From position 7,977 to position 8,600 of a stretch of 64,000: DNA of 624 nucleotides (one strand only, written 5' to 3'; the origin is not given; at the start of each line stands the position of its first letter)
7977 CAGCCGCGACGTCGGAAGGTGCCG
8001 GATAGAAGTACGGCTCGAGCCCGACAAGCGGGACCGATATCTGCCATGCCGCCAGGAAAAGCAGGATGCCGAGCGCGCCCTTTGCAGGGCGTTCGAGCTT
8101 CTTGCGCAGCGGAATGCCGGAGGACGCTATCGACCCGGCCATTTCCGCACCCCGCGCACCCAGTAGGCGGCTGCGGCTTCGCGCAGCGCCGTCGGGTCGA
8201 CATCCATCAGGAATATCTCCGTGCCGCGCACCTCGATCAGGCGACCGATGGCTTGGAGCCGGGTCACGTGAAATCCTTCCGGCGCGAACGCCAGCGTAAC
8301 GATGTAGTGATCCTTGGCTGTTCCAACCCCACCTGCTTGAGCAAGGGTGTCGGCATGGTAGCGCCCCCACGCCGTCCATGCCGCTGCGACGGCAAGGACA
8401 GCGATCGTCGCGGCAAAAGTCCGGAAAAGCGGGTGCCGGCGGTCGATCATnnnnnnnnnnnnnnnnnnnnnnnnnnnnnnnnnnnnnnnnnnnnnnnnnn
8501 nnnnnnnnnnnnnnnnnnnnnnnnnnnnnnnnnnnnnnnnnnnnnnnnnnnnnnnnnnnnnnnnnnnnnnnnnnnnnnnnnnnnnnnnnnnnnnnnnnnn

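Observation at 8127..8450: Unrecognised 107-aa single-pass membrane protein gene wedged between the ATPase and permease genes of a NitT/TauT importer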

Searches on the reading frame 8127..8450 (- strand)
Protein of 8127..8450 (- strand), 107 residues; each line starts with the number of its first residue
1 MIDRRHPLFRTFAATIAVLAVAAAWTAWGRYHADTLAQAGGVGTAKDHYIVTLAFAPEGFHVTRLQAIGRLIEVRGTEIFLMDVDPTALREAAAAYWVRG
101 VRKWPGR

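Call 4: search_protein_families(library=pfam, proteins=[window:8127-8450:-], max_evalue=0.01)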
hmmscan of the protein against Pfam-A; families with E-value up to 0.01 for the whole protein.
window:8127-8450:- (107 aa): 0 families

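Call 5: find_homologous_proteins(query=window:8127-8450:-, max_evalue=0.01)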
Query window:8127-8450:- (107 aa): 15 proteins with E <= 0.01 among 60 candidates.
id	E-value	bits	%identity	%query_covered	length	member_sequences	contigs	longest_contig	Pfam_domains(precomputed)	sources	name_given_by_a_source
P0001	1.6e-64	233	100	100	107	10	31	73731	-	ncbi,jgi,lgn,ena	jgi:hypothetical protein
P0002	1.2e-56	207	87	100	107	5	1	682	-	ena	-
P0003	1.5e-52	194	84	100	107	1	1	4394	-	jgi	-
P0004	2.9e-49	184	78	100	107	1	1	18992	-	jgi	jgi:hypothetical protein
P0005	9.2e-48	179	75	100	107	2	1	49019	-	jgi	jgi:hypothetical protein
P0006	1.5e-47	178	75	100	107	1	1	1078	-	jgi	jgi:hypothetical protein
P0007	1.8e-47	178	74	100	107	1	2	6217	-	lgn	-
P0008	2.1e-47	178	74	100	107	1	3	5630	-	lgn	-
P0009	1.3e-44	169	71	100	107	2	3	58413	-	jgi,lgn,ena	-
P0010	4.2e-35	138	63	95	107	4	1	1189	-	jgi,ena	-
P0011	5.9e-31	125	54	99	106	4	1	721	-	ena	-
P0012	3.7e-29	119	54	99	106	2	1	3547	-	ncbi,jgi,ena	jgi:hypothetical protein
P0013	1.9e-27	113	51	99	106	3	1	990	-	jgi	jgi:hypothetical protein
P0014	2.9e-25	106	51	93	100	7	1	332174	-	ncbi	-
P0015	4.8e-25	106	46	99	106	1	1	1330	-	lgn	-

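Call 6: search_protein_families(library=ncbifam, proteins=[window:8127-8450:-], max_evalue=0.01)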
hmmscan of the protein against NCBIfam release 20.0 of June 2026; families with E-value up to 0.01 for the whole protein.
window:8127-8450:- (107 aa): 0 families

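Call 8: find_encoding_contigs(protein=P0014, flank=8000, max_places=3)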
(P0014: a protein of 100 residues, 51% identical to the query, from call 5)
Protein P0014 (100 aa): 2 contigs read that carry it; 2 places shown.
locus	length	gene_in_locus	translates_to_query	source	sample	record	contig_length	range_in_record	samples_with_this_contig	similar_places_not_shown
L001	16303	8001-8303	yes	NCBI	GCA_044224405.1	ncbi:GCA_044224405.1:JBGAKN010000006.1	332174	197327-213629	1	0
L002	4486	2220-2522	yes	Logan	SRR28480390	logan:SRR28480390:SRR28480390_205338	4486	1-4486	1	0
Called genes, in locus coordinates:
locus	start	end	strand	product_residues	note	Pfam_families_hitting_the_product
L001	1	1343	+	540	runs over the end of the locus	PF00006:ATP-synt_ab (faint), PF13476:AAA_23 (faint), PF00005:ABC_tran, PF02463:SMC_N (faint), PF13304:AAA_21 (faint), PF13555:AAA_29 (faint), PF12848:ABC_tran_Xtn, PF00005:ABC_tran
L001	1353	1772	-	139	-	PF01638:HxlR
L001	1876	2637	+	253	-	PF00106:adh_short, PF01370:Epimerase (weak), PF08659:KR, PF13561:adh_short_C2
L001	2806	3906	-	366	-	PF02746:MR_MLE_N, PF13378:MR_MLE_C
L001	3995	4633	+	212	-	PF00392:GntR, PF07729:FCD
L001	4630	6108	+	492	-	PF00884:Sulfatase, PF01663:Phosphodiest (faint), PF16347:SGSH_C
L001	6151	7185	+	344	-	PF13379:NMT1_2, PF09084:NMT1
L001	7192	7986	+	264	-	PF00005:ABC_tran, PF00004:AAA (faint), PF13304:AAA_21 (faint)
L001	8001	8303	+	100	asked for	-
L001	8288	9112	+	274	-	PF00528:BPD_transp_1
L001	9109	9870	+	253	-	PF00528:BPD_transp_1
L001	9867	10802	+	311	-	PF00248:Aldo_ket_red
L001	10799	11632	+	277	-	PF04909:Amidohydro_2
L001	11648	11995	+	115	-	PF05336:rhaM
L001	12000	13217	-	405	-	PF01321:Creatinase_N, PF00557:Peptidase_M24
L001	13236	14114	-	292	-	PF00528:BPD_transp_1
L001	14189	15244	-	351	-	PF01547:SBP_bac_1, PF13416:SBP_bac_8, PF13343:SBP_bac_6, PF13531:SBP_bac_11 (weak)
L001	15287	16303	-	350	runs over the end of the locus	PF00005:ABC_tran, PF13304:AAA_21 (weak), PF08402:TOBE_2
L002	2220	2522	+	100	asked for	-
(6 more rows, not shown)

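Call 9: find_encoding_contigs(protein=P0012, flank=8000, max_places=3)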
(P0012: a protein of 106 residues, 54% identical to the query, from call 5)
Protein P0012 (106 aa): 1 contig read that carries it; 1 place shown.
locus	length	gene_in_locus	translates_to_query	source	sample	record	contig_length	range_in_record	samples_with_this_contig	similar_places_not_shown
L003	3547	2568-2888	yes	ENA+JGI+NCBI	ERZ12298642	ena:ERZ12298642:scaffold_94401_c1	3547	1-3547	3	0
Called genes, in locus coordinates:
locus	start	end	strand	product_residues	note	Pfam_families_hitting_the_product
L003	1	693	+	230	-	?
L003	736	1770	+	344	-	PF13379:NMT1_2, PF09084:NMT1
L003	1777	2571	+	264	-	PF00005:ABC_tran, PF00004:AAA (faint), PF13304:AAA_21 (faint)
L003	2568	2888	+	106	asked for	-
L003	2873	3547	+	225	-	?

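Call 12: find_related_loci(query=A1, collection=genome_contigs, flank=8000)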
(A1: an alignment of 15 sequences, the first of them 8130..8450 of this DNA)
Query A1 (107 aa) in genome_contigs; peptide patterns used: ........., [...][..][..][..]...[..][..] (x = any residue, [..] = any of these).
35 stretches matched a pattern; 8 encode a relative of the query (tblastn E <= 1e-3); 8 distinct loci.
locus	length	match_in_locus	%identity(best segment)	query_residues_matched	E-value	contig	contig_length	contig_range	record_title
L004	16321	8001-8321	92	1-107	1e-63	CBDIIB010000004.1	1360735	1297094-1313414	MAG: Tagaea sp. isolate 1864d970-a1a3-420f-b209-01b41db31efa genome assembly, contig: contig_4, whole genome shotgun seq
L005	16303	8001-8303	68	1-101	7e-44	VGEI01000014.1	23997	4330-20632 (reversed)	MAG: Alphaproteobacteria bacterium isolate K_Offshore_80m_m2_053 K_Offshore_80m_m2_053_Ga0194132_10004389, whole genome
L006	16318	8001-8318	54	2-107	4e-34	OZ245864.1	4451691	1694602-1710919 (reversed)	MAG: Tagaea sp. isolate b89f3a61-f39d-4744-9122-d78dad599a90 genome assembly, chromosome: 1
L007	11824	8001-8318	51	2-107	7e-34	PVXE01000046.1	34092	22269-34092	MAG: Tagaea sp. CACIAM 22H2 scaffold00226, whole genome shotgun sequence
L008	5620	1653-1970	52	2-107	7e-33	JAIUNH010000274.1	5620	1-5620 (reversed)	MAG: Proteobacteria bacterium isolate ALPHA1 spades-bin.77~NODE_11721_length_5620_cov_0.973239, whole genome shotgun seq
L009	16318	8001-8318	50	2-107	1e-32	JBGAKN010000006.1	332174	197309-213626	MAG: Tagaea sp. isolate MAG_MBR_H10.16 MBRH10-16_opera_contig_122, whole genome shotgun sequence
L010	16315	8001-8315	50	2-106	5e-32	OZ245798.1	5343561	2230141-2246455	MAG: Tagaea sp. isolate 2d73b5ed-a5a6-4a34-9fba-0db9853539c9 genome assembly, chromosome: 1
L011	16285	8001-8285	39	4-98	3e-14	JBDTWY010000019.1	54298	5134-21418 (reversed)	MAG: Betaproteobacteria bacterium isolate cluster4_bin.103 NODE_500_length_54298_cov_17.933060, whole genome shotgun seq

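Call 19: predict_structure(alignment_id=A1)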
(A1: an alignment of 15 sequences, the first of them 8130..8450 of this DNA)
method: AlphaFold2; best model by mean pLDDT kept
length: 107 residues; sequences in the alignment: 15
mean_pLDDT: 89.1   pTM: 0.73
mean pLDDT of the five models: 89.1, 88.7, 87.7, 87.5, 87.3
residues with pLDDT >= 90: 70; 70-90: 32; 50-70: 5; < 50: 0
segments of 3 or more residues with pLDDT < 50: none
pLDDT, mean of each block of 10 residues (from residue 1): 71 93 93 91 93 89 88 93 93 88 87
secondary structure, 60 per line:
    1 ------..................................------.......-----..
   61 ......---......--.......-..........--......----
elements in order: H7-40 E47-53 H59-66 E70-75 E78-84 H86-95 E98-103

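Call 21: search_protein_representatives(alignment_id=A1)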
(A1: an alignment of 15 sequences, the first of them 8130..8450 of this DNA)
Query: 15 sequences, 107 profile positions. Proteins with E-value up to 0.001 (for the whole library): 180; up to 1e-10: 43; up to 1e-30: 2. The best 150 are listed.
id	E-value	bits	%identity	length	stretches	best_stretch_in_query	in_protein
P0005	7.0e-51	187.3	-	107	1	1-107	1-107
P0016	3.6e-39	149.6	-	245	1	1-107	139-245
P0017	2.0e-24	102.2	-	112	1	7-106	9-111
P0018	1.1e-23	99.9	-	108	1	4-106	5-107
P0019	9.0e-22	93.7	-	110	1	9-106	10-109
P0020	1.5e-21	93.0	-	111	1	9-107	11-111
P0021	4.7e-20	88.1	-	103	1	15-107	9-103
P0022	3.5e-19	85.3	-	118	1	5-103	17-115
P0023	7.7e-19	84.2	-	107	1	10-106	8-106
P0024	1.6e-18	83.2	-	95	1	18-107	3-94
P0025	1.8e-18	83.0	-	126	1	33-103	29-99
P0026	4.8e-18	81.7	-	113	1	6-106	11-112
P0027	5.5e-18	81.5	-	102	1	11-106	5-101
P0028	6.3e-18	81.3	-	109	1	6-105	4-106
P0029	6.9e-18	81.2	-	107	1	6-105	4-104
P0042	8.2e-14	68.1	-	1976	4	63-83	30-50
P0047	1.4e-12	64.1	-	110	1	6-105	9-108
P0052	5.5e-12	62.2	-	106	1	9-105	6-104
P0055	2.1e-11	60.3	-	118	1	5-105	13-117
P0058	1.1e-10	58.0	-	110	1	14-103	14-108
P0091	1.9e-08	50.8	-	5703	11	50-92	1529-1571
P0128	4.6e-06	43.1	-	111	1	13-101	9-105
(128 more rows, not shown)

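Call 25: find_homologous_proteins(query=A2, max_evalue=0.001)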
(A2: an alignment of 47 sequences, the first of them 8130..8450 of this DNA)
Query A2 (47 sequences) (107 aa, profile of the alignment): 25 proteins with E <= 0.001 among 3334 candidates.
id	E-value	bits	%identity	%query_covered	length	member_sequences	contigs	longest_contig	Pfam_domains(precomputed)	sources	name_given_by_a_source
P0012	3.2e-33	132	54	99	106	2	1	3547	-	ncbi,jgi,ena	jgi:hypothetical protein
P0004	6.2e-33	131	78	100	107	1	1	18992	-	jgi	jgi:hypothetical protein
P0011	7.5e-33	131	54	99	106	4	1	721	-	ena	-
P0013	1.0e-32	131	51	99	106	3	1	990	-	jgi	jgi:hypothetical protein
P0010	1.1e-32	131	63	95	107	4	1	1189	-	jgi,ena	-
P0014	1.3e-32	130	51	93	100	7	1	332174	-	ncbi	-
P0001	3.3e-32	129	100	100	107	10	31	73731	-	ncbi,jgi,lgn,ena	jgi:hypothetical protein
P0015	6.5e-32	128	46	99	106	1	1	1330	-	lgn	-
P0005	6.9e-32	128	75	100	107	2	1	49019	-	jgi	jgi:hypothetical protein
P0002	8.8e-32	128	87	100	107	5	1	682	-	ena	-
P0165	1.3e-31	127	45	92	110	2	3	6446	-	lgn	-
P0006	1.5e-31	127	75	100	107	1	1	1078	-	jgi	jgi:hypothetical protein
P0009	3.4e-31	126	71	100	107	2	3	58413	-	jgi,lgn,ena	-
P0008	6.0e-31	125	74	100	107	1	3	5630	-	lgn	-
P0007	1.6e-30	124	74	100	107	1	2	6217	-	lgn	-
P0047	3.2e-29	119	29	92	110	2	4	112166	-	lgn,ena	-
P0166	3.3e-28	116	29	94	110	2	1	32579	-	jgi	jgi:hypothetical protein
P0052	1.2e-27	114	31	70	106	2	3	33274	-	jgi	-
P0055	3.5e-26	110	30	93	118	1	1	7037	-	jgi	jgi:hypothetical protein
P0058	1.8e-24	104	25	85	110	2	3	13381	-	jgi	-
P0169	5.3e-18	83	29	97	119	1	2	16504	-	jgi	jgi:hypothetical protein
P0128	1.1e-17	82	31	88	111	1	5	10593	-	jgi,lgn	jgi:hypothetical protein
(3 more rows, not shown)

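Call 26: search_protein_families(library=pfam, alignment_id=A2, max_evalue=1)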
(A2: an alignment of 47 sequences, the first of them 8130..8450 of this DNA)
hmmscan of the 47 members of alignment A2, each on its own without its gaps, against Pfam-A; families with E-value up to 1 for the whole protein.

A. member 1, window:8130-8450:- (107 aa): 0 families

B. families by the number of members that match (of 47 scanned): 17 families
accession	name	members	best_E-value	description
PF07109.17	Mg-por_mtran_C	2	0.046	Magnesium-protoporphyrin IX methyltransferase C-terminus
PF23778.1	Phage_holin_2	1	0.0064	Putative phage holin family 2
PF17345.7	DUF5375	1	0.007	Family of unknown function (DUF5375)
PF04977.20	DivIC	1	0.03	Septum formation initiator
PF15183.11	MRAP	1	0.032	Melanocortin-2 receptor accessory protein family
PF04588.18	HIG_1_N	1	0.037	Hypoxia induced protein conserved region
PF16082.10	Phage_holin_2_4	1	0.045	Bacteriophage holin family, superfamily II-like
PF19158.5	DUF5840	1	0.051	Family of unknown function (DUF5840)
PF07219.19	HemY_N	1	0.085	HemY protein N-terminus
PF01361.26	Tautomerase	1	0.12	Tautomerase enzyme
PF15597.11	Imm59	1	0.14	Immunity protein 59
PF24196.1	DUF7421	1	0.14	Family of unknown function (DUF7421)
PF09939.14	DUF2171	1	0.15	Uncharacterized protein conserved in bacteria (DUF2171)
PF03562.22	MltA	1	0.2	MltA specific insert domain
PF07286.17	D-Glu_cyclase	1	0.23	D-glutamate cyclase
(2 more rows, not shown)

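Call 28: find_encoding_contigs(protein=P0047, flank=6000, max_places=2)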
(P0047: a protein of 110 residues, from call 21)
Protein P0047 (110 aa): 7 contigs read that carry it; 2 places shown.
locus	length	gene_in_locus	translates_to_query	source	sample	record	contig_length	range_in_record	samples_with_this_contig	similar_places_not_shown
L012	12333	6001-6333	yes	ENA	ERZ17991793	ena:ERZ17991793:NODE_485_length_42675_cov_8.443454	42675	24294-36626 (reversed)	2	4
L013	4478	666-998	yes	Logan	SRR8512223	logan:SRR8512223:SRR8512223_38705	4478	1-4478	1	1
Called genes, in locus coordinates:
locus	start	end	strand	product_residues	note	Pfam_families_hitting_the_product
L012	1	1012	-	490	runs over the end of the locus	-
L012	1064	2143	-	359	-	PF04909:Amidohydro_2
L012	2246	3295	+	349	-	PF09084:NMT1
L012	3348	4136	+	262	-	PF00106:adh_short, PF08659:KR, PF23441:SDR (weak), PF13561:adh_short_C2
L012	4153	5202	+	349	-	PF13379:NMT1_2, PF09084:NMT1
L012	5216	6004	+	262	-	PF02463:SMC_N (faint), PF00005:ABC_tran, PF00004:AAA (faint), PF13304:AAA_21 (faint)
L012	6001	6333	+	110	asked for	-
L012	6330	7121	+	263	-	PF00528:BPD_transp_1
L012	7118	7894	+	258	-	PF00528:BPD_transp_1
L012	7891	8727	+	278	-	PF04909:Amidohydro_2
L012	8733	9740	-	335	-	PF01408:GFO_IDH_MocA, PF02894:GFO_IDH_MocA_C (faint), PF22725:GFO_IDH_MocA_C3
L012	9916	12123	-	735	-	PF20254:DMFA2_C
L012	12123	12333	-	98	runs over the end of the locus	PF26354:DMF_alpha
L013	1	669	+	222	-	?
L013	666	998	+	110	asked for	-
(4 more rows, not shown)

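Call 29: find_encoding_contigs(protein=P0052, flank=6000, max_places=2)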
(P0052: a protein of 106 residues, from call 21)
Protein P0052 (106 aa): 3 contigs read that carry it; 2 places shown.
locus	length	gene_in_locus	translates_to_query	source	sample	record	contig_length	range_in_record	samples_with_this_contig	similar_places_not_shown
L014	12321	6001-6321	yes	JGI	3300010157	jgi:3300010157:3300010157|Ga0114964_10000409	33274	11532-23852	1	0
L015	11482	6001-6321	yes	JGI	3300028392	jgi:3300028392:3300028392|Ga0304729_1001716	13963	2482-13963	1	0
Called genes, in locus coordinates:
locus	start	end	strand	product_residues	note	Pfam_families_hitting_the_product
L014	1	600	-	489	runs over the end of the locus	PF00884:Sulfatase, PF01663:Phosphodiest, PF02995:DUF229 (weak), PF16347:SGSH_C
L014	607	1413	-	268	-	PF03401:TctC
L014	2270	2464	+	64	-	-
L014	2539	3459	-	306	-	PF03401:TctC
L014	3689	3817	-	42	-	PF01527:HTH_Tnp_1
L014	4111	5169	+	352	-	PF13379:NMT1_2, PF09084:NMT1, PF12974:Phosphonate-bd (weak)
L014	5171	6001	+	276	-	PF02463:SMC_N (faint), PF00005:ABC_tran, PF20703:nSTAND1 (weak), PF00004:AAA (faint), PF13304:AAA_21 (faint)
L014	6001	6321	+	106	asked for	-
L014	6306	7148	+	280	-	PF00528:BPD_transp_1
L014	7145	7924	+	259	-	PF00528:BPD_transp_1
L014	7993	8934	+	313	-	PF00389:2-Hacid_dh, PF02826:2-Hacid_dh_C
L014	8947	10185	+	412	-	PF08309:LVIVD (faint)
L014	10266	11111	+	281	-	-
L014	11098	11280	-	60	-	-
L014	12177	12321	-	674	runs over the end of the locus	PF06808:DctM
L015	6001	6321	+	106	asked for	-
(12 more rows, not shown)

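Call 30: find_encoding_contigs(protein=P0058, flank=6000, max_places=2)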
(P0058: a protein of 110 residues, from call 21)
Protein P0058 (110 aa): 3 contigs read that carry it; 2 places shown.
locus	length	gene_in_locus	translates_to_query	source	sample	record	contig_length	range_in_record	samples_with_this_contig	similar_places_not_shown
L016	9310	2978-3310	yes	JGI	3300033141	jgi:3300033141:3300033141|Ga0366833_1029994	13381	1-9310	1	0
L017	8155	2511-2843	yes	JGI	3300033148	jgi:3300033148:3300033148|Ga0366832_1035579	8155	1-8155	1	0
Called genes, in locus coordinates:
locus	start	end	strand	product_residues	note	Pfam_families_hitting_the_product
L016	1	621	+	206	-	?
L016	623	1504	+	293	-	PF00294:PfkB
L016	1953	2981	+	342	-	PF04069:OpuAC (weak), PF13379:NMT1_2, PF09084:NMT1, PF12974:Phosphonate-bd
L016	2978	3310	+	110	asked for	-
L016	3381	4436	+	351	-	PF08240:ADH_N, PF16912:Glu_dehyd_C (faint), PF00107:ADH_zinc_N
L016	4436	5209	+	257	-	PF00005:ABC_tran, PF13304:AAA_21 (faint), PF00004:AAA (faint)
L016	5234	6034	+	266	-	PF00528:BPD_transp_1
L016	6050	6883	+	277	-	PF00528:BPD_transp_1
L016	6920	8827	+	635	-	PF02730:AFOR_N, PF01314:AFOR_C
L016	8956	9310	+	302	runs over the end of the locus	PF02746:MR_MLE_N, PF13378:MR_MLE_C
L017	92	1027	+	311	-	PF00294:PfkB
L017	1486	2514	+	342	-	PF04069:OpuAC (weak), PF13379:NMT1_2, PF09084:NMT1, PF12974:Phosphonate-bd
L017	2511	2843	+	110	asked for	-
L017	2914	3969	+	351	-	PF08240:ADH_N, PF16912:Glu_dehyd_C (faint), PF00107:ADH_zinc_N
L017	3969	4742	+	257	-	PF00005:ABC_tran, PF13304:AAA_21 (faint), PF00004:AAA (faint)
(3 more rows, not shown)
